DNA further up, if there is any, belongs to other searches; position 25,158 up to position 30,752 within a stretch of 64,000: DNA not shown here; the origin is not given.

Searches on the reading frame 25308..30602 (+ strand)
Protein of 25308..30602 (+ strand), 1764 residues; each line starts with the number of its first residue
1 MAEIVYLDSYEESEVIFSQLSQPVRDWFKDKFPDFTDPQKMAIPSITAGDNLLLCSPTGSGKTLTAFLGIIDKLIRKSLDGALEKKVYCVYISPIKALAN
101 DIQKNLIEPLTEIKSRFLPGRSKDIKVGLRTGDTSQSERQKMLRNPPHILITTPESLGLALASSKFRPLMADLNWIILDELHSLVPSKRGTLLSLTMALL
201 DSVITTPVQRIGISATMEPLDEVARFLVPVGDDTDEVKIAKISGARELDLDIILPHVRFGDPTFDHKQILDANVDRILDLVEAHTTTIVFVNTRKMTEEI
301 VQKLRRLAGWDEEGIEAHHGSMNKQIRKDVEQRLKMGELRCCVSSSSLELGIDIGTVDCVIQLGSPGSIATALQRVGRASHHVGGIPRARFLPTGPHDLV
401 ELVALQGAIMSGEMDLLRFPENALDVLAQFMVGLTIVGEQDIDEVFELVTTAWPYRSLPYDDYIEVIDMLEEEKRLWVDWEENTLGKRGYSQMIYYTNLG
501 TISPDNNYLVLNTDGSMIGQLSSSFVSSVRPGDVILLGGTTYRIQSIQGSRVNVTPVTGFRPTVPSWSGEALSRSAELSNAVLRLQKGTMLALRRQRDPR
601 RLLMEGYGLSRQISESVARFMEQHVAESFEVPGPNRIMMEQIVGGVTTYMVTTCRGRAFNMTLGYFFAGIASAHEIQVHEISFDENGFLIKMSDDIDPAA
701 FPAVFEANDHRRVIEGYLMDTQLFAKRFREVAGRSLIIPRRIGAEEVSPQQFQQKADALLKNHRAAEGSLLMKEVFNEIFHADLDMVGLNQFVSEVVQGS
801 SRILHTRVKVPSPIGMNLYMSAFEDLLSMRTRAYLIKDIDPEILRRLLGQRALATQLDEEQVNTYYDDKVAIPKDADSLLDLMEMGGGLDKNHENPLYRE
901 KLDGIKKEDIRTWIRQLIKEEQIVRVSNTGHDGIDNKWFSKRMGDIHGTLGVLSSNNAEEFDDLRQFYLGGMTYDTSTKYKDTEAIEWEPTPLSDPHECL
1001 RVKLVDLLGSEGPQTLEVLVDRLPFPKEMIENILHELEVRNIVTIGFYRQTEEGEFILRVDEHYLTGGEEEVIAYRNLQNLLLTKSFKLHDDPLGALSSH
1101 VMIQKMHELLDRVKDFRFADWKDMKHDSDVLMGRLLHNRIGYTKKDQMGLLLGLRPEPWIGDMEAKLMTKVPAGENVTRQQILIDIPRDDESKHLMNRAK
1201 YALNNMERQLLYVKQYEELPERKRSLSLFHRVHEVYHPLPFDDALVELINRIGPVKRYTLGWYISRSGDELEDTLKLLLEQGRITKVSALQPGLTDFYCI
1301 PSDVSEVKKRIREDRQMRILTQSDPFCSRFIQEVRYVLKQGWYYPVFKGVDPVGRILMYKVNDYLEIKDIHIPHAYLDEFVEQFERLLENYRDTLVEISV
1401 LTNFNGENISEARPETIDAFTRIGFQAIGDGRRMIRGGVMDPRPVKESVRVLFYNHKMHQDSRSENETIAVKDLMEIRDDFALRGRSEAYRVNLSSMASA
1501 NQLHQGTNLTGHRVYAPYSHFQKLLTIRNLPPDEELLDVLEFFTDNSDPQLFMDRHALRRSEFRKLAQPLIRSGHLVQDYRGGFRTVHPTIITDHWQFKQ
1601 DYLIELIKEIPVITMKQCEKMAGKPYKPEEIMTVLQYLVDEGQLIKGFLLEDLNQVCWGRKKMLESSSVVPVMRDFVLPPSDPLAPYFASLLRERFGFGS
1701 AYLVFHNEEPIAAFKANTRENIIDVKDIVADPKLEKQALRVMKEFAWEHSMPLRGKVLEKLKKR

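Call 53: search_protein_families(library=pfam, proteins=[window:25308-30602:+], max_evalue=0.0001)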
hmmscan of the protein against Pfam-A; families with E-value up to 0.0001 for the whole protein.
window:25308-30602:+ (1764 aa): 5 families
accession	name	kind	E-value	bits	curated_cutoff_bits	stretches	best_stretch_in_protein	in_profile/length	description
PF00270.35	DEAD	-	5.6e-31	108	26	1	36-220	1-164/167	DEAD/DEAH box helicase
PF08494.16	DEAD_assoc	-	1.4e-28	100.5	23.5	1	631-814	1-190/191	DEAD/H associated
PF19306.5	WH_Lhr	-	7.9e-27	94.1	27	1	408-559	2-163/168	Large helicase-related protein, winged helix domain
PF00271.37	Helicase_C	-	2.1e-20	73.5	23.5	1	276-379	5-106/110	Helicase conserved C-terminal domain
PF04851.21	ResIII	-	8.4e-07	29.5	22.5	1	38-218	7-163/164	Type III restriction enzyme, res subunit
